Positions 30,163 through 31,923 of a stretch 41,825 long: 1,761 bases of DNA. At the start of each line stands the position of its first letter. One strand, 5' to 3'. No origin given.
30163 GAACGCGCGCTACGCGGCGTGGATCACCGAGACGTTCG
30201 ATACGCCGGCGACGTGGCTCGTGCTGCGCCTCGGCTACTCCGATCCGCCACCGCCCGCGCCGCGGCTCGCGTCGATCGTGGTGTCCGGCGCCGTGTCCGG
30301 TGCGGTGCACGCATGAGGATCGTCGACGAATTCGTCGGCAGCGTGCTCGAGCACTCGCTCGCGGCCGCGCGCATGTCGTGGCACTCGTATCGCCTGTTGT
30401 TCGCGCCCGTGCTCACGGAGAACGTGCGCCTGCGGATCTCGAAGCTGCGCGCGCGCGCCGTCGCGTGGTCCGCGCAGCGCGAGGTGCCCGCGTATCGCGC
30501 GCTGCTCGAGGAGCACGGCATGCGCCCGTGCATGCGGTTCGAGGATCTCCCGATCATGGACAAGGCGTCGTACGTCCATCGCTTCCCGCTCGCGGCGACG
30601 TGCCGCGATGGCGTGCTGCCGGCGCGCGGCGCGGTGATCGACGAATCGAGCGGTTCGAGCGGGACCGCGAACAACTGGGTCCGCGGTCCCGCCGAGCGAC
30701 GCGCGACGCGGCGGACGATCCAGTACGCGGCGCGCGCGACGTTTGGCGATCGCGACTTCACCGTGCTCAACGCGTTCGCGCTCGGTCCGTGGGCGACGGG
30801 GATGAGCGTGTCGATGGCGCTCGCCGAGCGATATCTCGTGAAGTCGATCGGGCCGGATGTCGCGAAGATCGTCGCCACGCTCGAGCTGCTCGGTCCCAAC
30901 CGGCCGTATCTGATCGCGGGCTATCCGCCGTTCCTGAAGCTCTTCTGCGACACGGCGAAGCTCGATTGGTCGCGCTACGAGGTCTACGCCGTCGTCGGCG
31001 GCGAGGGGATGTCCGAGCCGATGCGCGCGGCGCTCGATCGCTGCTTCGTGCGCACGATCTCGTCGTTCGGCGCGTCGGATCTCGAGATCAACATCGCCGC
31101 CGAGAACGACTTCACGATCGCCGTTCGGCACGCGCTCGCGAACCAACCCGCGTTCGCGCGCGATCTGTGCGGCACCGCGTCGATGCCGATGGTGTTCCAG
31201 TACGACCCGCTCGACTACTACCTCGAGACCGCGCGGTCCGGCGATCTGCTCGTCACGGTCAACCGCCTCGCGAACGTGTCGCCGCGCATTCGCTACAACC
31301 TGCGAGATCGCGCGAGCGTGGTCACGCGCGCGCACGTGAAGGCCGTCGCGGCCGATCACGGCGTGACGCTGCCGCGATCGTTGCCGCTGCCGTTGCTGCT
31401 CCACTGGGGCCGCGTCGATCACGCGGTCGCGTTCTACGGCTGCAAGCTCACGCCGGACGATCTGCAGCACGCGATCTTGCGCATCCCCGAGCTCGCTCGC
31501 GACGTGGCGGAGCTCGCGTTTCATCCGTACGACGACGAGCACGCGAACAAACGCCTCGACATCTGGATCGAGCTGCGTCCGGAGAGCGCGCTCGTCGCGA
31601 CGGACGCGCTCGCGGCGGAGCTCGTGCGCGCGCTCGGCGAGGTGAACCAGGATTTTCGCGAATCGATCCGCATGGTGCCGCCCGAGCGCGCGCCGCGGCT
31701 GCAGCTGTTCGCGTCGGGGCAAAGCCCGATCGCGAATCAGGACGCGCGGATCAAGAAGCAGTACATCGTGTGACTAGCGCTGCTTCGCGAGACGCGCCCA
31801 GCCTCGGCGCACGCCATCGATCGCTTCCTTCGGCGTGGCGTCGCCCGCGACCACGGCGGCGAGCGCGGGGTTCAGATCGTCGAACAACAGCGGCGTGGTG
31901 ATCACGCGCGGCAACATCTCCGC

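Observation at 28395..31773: Divergent module: AT-rich operator palindrome, then a nitroreductase-fold protein translationally coupled to a PaaK/F390-synthetase-like adenylating enzyme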

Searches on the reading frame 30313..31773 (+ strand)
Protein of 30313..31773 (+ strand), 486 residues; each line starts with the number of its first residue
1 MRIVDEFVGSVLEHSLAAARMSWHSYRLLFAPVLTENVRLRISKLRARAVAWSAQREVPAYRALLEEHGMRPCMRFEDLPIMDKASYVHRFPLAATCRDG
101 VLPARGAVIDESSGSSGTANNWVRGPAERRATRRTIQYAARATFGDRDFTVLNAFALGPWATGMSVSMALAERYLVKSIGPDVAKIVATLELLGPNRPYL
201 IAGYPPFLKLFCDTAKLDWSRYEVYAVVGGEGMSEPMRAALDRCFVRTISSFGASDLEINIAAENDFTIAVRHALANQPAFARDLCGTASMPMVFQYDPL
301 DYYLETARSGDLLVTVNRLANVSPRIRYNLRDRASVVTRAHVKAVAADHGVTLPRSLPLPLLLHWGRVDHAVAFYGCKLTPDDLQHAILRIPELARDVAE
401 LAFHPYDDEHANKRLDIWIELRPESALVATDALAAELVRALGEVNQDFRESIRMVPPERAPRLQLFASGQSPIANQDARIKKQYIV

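Call 3: search_protein_families(library=pfam, proteins=[window:30313-31773:+], max_evalue=0.01)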
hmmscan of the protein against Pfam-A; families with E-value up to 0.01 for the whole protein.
window:30313-31773:+ (486 aa): 0 families

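Call 4: search_protein_families(library=ncbifam, proteins=[window:30313-31773:+], max_evalue=0.01)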
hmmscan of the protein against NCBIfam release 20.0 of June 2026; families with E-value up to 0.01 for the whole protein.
window:30313-31773:+ (486 aa): 0 families

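Call 5: search_solved_structures(query=window:30313-31773:+, max_evalue=10, show_alignments=2)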
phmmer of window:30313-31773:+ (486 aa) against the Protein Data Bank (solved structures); distinct sequences matched with E-value up to 10: 1.
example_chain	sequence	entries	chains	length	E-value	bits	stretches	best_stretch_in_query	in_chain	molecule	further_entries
2y4o_A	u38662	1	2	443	0.028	16.3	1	364-441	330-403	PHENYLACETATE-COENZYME A LIGASE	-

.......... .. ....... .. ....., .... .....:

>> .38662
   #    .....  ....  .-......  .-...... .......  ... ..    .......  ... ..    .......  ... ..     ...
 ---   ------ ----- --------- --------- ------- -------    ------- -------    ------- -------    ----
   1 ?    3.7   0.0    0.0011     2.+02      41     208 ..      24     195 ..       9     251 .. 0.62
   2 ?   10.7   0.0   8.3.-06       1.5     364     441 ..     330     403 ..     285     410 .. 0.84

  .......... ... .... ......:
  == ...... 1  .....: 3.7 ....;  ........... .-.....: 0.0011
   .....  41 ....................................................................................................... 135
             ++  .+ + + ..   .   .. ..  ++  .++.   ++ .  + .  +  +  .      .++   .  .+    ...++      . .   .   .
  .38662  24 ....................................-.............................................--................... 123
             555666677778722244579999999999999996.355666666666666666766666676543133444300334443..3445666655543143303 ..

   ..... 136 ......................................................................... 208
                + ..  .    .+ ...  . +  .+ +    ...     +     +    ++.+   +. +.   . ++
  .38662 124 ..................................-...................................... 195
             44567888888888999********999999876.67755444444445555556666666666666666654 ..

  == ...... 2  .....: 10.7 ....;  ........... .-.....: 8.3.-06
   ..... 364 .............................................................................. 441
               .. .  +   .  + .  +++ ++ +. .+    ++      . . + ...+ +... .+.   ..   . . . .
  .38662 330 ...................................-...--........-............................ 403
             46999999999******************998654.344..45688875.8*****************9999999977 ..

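Call 8: find_homologous_proteins(query=window:30313-31773:+)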
Query window:30313-31773:+ (486 aa): 1766 proteins with E <= 0.001 among 8000 candidates; the best 120 are listed.
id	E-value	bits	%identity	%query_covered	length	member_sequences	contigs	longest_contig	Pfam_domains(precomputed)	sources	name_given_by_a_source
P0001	0.0e+0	1043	95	100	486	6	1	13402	-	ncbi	-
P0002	1.1e-272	923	83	100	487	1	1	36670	-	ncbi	ncbi:MAG: phenylacetate--CoA ligase family protein [Kofleriaceae bacterium]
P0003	5.2e-272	921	84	100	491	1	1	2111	-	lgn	-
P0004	1.9e-271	919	83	100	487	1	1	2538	-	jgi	jgi:phenylacetate-CoA ligase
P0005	8.4e-231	785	74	98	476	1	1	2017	-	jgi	jgi:phenylacetate-CoA ligase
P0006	2.8e-228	776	73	100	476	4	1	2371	-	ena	-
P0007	2.5e-226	770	72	99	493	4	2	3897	-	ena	-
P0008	3.8e-226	769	71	99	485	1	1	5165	-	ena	-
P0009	5.9e-224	762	73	100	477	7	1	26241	-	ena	-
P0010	2.3e-220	750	73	98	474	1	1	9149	-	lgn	-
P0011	1.8e-206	704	65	100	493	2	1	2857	-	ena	-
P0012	1.3e-201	689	64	100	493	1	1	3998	-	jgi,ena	jgi:phenylacetate-CoA ligase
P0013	1.5e-199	682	64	100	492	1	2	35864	-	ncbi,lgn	-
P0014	3.4e-199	681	63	100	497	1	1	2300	-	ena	-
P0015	3.3e-188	644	65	93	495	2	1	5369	-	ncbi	ncbi:MAG TPA: hypothetical protein VGM39_16585 [Kofleriaceae bacterium]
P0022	6.8e-186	637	61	99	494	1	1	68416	-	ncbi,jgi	ncbi:MAG TPA: CoF synthetase [Polyangia bacterium]|jgi:phenylacetate-CoA ligase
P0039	6.0e-180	617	57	100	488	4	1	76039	-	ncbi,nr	ncbi:MAG TPA: hypothetical protein VGQ44_03905 [Gemmatimonadaceae bacterium]|nr:hypothetical protein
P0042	1.8e-179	615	57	100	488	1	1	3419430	-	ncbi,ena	-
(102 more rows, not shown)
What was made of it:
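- Sources annotate the ligase as phenylacetate-CoA ligase (call 8).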

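Call 9: find_encoding_contigs(protein=P0042, flank=8000, max_places=3)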
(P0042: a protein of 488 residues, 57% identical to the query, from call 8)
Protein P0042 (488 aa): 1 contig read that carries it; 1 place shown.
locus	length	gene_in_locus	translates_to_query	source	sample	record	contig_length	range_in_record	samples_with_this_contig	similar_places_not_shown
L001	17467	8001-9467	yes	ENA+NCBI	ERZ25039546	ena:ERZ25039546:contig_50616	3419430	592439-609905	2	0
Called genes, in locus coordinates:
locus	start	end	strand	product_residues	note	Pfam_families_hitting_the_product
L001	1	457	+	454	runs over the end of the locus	PF00696:AA_kinase, PF22468:ACT_9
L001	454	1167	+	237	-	PF01113:DapB_N, PF05173:DapB_C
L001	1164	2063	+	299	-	PF00701:DHDPS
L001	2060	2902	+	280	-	PF14805:THDPS_N_2, PF00132:Hexapep (weak), PF14602:Hexapep_2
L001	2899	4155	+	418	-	PF00275:EPSP_synthase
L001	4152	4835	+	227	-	PF02224:Cytidylate_kin, PF13189:Cytidylate_kin2, PF13207:AAA_17 (faint), PF13238:AAA_18 (faint), PF13671:AAA_33 (faint), PF04539:Sigma70_r3 (faint)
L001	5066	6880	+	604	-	PF21710:Spt6_S1 (faint), PF00575:S1 (weak), PF13509:S1_2 (faint), PF00575:S1, PF23459:S1_RRP5 (weak), PF00575:S1, PF23459:S1_RRP5 (weak), PF00575:S1, +1 more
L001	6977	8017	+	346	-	-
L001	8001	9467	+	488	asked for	-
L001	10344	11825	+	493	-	PF13620:CarboxypepD_reg, PF13715:CarbopepD_reg_2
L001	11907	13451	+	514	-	PF01039:Carboxyl_trans, PF03255:ACCA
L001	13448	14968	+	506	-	PF00289:Biotin_carb_N, PF02222:ATP-grasp, PF02786:CPSase_L_D2, PF07478:Dala_Dala_lig_C, PF02785:Biotin_carb_C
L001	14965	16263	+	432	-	PF01938:TRAM (weak), PF05958:tRNA_U5-meth_tr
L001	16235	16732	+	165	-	PF18140:PCC_BT (weak), PF25919:BSH_CusB (faint), PF00364:Biotin_lipoyl, PF25973:BSH_CzcB (faint)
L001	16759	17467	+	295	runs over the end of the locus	PF26549:Tricorn_N (faint), PF07676:PD40 (weak)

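Call 10: find_encoding_contigs(protein=P0039, flank=8000, max_places=3)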
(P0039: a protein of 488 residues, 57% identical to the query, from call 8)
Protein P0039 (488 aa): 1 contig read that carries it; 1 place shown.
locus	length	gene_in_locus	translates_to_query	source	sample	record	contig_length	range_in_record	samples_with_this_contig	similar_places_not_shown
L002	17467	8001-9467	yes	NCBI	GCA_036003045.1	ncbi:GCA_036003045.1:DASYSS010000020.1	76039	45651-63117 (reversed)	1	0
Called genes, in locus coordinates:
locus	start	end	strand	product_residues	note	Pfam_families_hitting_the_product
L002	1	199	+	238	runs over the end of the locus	PF13189:Cytidylate_kin2, PF13671:AAA_33 (faint), PF02224:Cytidylate_kin, PF13207:AAA_17 (faint), PF13238:AAA_18 (faint)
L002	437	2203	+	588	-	PF00575:S1 (weak), PF13509:S1_2 (faint), PF21710:Spt6_S1 (faint), PF00575:S1, PF23459:S1_RRP5 (weak), PF00575:S1, PF23459:S1_RRP5 (weak), PF00575:S1, +1 more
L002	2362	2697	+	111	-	PF03551:PadR, PF13601:HTH_34 (weak)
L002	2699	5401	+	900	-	PF12704:MacB_PCD, PF02687:FtsX, PF12704:MacB_PCD, PF02687:FtsX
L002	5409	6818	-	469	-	PF00144:Beta-lactamase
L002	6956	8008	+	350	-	-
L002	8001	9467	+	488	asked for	-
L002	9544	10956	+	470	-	PF13620:CarboxypepD_reg, PF13715:CarbopepD_reg_2, PF13620:CarboxypepD_reg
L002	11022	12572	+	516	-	PF01039:Carboxyl_trans, PF03255:ACCA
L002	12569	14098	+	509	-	PF00289:Biotin_carb_N, PF02222:ATP-grasp (weak), PF02786:CPSase_L_D2, PF07478:Dala_Dala_lig_C, PF02785:Biotin_carb_C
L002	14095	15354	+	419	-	PF01938:TRAM (weak), PF05958:tRNA_U5-meth_tr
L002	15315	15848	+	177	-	PF18140:PCC_BT (weak), PF25973:BSH_CzcB (faint), PF25919:BSH_CusB (faint), PF00364:Biotin_lipoyl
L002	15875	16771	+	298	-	PF26549:Tricorn_N (weak), PF07676:PD40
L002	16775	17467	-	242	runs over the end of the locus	PF01895:PhoU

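Call 11: find_encoding_contigs(protein=P0022, flank=8000, max_places=3)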
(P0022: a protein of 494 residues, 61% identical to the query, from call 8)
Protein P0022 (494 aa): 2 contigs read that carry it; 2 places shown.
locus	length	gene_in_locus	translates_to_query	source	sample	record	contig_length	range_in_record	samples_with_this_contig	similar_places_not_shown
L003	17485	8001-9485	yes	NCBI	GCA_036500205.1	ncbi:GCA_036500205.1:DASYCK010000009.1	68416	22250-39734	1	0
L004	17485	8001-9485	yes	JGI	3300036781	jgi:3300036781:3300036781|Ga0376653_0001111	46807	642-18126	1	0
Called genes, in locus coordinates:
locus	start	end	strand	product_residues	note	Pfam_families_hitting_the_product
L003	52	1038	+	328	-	PF01925:TauE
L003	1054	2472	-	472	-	PF00149:Metallophos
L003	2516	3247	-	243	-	PF01073:3Beta_HSD (weak), PF01370:Epimerase, PF04321:RmlD_sub_bind, PF05368:NmrA (weak), PF13460:NAD_binding_10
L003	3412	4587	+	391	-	-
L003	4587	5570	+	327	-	PF00248:Aldo_ket_red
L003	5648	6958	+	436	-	PF14378:PAP2_3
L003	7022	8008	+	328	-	-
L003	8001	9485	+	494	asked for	-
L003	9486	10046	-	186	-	-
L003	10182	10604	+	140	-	-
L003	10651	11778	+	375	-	-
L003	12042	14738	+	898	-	-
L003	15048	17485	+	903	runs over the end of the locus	PF13360:PQQ_2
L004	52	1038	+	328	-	PF01925:TauE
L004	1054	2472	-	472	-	PF00149:Metallophos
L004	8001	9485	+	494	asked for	-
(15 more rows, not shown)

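Call 12: find_encoding_contigs(protein=P0001, flank=8000, max_places=2)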
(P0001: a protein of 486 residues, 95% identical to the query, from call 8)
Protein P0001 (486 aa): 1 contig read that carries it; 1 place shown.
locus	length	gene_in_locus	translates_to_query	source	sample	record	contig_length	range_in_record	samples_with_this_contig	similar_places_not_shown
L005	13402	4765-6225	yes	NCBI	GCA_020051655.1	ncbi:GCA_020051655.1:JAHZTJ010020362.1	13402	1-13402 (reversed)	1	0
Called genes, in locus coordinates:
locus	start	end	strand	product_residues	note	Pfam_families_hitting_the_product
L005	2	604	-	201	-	?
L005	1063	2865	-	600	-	PF02743:dCache_1 (weak), PF00672:HAMP, PF00512:HisKA, PF02518:HATPase_c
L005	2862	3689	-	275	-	-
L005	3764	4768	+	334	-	-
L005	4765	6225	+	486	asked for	-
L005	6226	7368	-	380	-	PF01547:SBP_bac_1 (weak)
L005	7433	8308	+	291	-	PF03755:YicC-like_N, PF08340:YicC-like_C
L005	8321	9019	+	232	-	PF00625:Guanylate_kin, PF13671:AAA_33 (faint)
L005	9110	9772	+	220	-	-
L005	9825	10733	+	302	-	-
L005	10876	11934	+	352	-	-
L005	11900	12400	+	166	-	-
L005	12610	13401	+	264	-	?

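Call 13: find_encoding_contigs(protein=P0002, flank=8000, max_places=2)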
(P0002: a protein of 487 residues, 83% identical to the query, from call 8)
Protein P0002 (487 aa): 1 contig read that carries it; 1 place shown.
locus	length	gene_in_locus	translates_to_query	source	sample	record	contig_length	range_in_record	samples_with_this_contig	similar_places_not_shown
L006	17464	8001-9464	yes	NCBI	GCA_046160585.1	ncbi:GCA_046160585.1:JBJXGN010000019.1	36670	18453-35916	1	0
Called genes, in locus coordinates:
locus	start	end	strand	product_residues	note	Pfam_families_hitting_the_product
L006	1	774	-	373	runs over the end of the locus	-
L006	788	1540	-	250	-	-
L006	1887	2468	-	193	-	-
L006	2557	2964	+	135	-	-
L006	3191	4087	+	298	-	-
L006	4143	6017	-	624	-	PF00069:Pkinase, PF01636:APH (faint), PF07714:PK_Tyr_Ser-Thr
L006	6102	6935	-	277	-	-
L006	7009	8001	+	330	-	-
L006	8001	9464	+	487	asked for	-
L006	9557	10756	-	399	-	-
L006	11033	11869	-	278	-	PF00561:Abhydrolase_1, PF12697:Abhydrolase_6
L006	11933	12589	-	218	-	-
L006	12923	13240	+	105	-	-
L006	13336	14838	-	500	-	PF00069:Pkinase, PF07714:PK_Tyr_Ser-Thr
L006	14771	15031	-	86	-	-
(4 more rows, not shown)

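Call 14: find_encoding_contigs(protein=P0009, flank=8000, max_places=2)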
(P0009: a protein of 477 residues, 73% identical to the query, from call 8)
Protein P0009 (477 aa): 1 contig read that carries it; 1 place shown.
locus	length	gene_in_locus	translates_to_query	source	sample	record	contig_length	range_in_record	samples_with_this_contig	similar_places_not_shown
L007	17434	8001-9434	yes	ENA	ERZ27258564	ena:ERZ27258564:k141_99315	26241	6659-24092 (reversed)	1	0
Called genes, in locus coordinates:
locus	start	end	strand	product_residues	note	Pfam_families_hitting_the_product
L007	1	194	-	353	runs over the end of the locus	PF00144:Beta-lactamase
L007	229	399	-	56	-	-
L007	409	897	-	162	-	PF07681:DoxX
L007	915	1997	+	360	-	-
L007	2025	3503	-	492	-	-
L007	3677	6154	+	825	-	PF13091:PLDc_2, PF00614:PLDc (faint), PF13091:PLDc_2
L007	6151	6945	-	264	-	-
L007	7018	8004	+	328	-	-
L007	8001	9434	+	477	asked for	-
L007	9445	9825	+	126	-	PF05099:TerB (weak)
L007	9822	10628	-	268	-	PF00756:Esterase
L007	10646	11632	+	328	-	-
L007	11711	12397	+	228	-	PF13230:GATase_4, PF13522:GATase_6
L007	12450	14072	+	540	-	PF07661:MORN_2 (faint)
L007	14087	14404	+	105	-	PF08308:PEGA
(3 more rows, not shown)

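Call 26: search_solved_structures(query=A2, max_evalue=1, show_alignments=2)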
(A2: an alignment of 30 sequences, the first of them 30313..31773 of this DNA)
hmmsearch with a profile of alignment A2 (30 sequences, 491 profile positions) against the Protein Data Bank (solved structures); distinct sequences matched with E-value up to 1: 2.
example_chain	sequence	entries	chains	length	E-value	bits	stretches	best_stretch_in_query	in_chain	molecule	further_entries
2y4o_A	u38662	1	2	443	0.052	15.2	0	40-197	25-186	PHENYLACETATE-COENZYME A LIGASE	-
6vud_A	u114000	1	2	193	0.2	13.3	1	434-485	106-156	Ribosome-recycling factor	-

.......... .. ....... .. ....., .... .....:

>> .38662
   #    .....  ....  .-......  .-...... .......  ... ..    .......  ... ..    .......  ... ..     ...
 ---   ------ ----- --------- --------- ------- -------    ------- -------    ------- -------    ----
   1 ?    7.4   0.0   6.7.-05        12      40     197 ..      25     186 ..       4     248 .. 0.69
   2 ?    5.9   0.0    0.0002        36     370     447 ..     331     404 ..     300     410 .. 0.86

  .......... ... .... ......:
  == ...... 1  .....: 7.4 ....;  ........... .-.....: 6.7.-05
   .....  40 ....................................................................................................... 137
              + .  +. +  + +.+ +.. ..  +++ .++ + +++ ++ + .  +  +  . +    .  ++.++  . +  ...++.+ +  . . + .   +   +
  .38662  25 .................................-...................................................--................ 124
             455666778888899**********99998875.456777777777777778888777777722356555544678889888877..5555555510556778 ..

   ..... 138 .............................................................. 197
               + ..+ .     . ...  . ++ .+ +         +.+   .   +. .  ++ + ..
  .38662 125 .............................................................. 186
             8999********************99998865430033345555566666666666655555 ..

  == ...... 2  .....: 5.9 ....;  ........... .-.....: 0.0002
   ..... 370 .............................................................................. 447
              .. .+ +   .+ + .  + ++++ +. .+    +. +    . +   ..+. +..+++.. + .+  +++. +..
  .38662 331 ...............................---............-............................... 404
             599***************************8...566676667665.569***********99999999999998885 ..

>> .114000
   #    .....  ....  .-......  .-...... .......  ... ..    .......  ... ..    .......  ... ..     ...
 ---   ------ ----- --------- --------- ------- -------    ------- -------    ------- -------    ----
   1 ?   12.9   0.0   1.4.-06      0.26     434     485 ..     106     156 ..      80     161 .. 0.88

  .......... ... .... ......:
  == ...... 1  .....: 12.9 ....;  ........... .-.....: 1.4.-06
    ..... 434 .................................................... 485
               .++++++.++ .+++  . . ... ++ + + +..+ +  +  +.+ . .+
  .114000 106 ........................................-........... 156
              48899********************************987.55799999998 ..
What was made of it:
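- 30313..31773 (+): 486-aa PaaK-fold adenylate-forming ligase, ATGA-coupled to the flavoprotein gene. PaaK 2y4o scores only E 0.03-0.05 by sequence (calls 5, 26).
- On PaaK-family / ANL adenylate-forming enzymes: PDB sequence searches give E 0.03-0.05 (calls 5, 26).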
